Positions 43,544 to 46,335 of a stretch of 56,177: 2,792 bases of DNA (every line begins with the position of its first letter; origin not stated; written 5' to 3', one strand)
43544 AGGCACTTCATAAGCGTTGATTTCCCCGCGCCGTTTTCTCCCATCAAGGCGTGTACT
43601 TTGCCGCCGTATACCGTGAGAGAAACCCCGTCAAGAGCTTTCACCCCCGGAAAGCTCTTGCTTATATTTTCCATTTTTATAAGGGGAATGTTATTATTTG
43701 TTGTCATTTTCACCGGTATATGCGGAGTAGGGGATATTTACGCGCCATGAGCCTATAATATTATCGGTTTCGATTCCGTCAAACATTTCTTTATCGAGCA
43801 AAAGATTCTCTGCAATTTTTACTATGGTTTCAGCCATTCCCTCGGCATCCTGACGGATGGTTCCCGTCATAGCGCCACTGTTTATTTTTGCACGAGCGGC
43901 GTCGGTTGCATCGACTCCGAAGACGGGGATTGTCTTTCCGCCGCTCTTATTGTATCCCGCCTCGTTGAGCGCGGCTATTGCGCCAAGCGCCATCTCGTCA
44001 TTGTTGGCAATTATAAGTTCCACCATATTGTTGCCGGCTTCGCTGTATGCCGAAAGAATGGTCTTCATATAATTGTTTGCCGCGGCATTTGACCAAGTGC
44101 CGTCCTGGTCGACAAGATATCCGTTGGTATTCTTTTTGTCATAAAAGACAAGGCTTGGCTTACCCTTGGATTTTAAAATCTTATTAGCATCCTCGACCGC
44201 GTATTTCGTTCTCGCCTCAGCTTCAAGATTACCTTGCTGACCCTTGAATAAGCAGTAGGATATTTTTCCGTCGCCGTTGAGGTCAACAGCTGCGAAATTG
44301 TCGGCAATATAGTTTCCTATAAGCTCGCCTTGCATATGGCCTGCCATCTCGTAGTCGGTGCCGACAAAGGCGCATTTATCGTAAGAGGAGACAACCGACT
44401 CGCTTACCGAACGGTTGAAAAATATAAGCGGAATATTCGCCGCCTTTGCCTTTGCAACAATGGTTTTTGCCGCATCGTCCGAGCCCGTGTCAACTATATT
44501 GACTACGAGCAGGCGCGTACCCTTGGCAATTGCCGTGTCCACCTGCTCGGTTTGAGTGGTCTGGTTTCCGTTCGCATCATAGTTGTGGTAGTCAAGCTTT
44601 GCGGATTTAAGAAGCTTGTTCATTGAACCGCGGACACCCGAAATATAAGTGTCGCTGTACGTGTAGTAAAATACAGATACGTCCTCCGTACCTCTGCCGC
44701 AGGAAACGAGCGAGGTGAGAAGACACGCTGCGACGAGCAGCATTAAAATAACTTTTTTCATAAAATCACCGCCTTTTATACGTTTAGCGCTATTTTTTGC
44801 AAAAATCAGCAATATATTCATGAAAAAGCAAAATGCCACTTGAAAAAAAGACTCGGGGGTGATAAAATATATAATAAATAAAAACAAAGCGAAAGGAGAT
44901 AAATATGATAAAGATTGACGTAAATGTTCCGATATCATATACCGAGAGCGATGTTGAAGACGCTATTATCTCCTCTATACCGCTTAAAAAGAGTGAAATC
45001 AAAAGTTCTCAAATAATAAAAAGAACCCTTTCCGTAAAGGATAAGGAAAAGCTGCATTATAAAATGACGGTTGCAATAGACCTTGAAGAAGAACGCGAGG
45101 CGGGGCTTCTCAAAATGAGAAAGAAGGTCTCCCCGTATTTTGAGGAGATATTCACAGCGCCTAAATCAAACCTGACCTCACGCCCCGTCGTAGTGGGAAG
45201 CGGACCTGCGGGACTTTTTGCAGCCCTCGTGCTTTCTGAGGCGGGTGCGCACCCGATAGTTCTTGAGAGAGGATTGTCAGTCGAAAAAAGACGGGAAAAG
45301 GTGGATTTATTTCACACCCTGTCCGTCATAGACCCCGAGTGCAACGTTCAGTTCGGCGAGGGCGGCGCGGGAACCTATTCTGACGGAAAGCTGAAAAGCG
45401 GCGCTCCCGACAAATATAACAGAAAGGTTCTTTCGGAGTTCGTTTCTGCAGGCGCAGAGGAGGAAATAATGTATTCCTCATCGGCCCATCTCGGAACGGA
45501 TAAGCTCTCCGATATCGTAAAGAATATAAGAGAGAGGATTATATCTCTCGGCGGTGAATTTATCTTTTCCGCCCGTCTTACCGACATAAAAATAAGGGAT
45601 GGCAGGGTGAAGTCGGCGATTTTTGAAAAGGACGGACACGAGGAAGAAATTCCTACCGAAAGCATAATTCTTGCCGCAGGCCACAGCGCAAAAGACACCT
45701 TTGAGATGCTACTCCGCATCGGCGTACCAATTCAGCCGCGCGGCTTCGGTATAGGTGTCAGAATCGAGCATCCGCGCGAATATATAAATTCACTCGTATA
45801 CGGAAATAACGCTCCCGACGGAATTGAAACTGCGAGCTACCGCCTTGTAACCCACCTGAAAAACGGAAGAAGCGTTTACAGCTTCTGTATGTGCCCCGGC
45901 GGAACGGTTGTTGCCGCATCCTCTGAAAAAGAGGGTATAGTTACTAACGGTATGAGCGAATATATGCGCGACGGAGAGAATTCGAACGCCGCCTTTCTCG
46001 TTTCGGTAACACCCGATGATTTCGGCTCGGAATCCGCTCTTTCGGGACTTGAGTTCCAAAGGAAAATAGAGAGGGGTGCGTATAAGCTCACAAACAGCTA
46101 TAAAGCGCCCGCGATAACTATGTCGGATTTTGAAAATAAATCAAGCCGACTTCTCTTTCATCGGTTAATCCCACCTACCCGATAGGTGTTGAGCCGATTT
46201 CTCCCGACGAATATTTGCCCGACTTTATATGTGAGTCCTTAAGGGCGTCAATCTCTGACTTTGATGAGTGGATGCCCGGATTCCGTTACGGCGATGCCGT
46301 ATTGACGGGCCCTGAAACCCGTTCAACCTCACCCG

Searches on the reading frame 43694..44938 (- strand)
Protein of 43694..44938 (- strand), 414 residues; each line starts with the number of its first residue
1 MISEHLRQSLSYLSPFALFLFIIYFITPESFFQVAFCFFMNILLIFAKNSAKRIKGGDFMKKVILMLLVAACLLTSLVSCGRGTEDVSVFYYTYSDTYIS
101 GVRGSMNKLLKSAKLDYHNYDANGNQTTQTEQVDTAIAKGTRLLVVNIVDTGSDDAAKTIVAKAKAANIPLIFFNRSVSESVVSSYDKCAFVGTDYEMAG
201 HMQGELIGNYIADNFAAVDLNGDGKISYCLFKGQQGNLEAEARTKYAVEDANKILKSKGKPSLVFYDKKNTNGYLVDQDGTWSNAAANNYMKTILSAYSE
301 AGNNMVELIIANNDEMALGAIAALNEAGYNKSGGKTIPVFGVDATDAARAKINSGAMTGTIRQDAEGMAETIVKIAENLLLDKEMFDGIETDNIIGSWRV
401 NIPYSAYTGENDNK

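Call 8: search_protein_families(library=pfam, proteins=[window:43694-44938:-], max_evalue=0.001)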
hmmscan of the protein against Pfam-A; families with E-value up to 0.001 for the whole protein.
window:43694-44938:- (414 aa): 2 families
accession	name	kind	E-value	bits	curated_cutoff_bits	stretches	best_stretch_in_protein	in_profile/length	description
PF13407.12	Peripla_BP_4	-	1e-43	150.2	35.1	1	88-383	2-257/258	Periplasmic binding protein domain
PF13377.12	Peripla_BP_3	-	1.7e-07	31.9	26.5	1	283-382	55-147/167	Periplasmic binding protein-like domain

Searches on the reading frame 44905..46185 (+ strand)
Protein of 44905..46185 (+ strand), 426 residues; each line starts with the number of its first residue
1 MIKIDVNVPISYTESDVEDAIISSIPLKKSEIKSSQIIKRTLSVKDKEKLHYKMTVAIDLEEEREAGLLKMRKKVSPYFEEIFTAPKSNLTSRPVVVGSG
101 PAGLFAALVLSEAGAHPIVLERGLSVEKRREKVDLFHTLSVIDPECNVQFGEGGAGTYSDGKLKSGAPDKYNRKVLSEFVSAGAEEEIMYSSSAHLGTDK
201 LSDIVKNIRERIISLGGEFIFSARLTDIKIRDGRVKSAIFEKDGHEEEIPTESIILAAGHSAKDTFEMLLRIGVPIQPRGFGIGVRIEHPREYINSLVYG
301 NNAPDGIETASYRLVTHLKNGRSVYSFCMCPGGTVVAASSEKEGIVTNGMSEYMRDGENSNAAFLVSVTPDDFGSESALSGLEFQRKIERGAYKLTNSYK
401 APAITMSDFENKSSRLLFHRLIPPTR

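Call 8: search_protein_families(library=pfam, proteins=[window:44905-46185:+], max_evalue=0.001)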
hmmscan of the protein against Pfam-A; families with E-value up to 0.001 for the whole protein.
window:44905-46185:+ (426 aa): 7 families
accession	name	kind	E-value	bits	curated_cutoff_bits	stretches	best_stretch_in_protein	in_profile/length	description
PF21688.3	FAD-depend_C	-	1.5e-51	175.9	27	1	281-414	2-137/197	FAD-dependent protein, C-terminal domain-like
PF01266.30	DAO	-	1.4e-09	38.4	27.9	1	205-286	152-233/353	FAD dependent oxidoreductase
PF00890.30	FAD_binding_2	-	3.1e-07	30.4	20.4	0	95-123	3-31/414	FAD binding domain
PF03486.20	HI0933_like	-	8.9e-06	25.8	50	0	95-127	4-36/244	HI0933-like protein Rossmann domain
PF07992.20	Pyr_redox_2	-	2.8e-05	24.1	26.1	0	95-121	4-30/291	Pyridine nucleotide-disulphide oxidoreductase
PF01494.25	FAD_binding_3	-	8e-05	22.5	22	1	95-122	5-32/349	FAD binding domain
PF13738.12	Pyr_redox_3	-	0.0002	21.2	30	0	95-126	1-33/305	Pyridine nucleotide-disulphide oxidoreductase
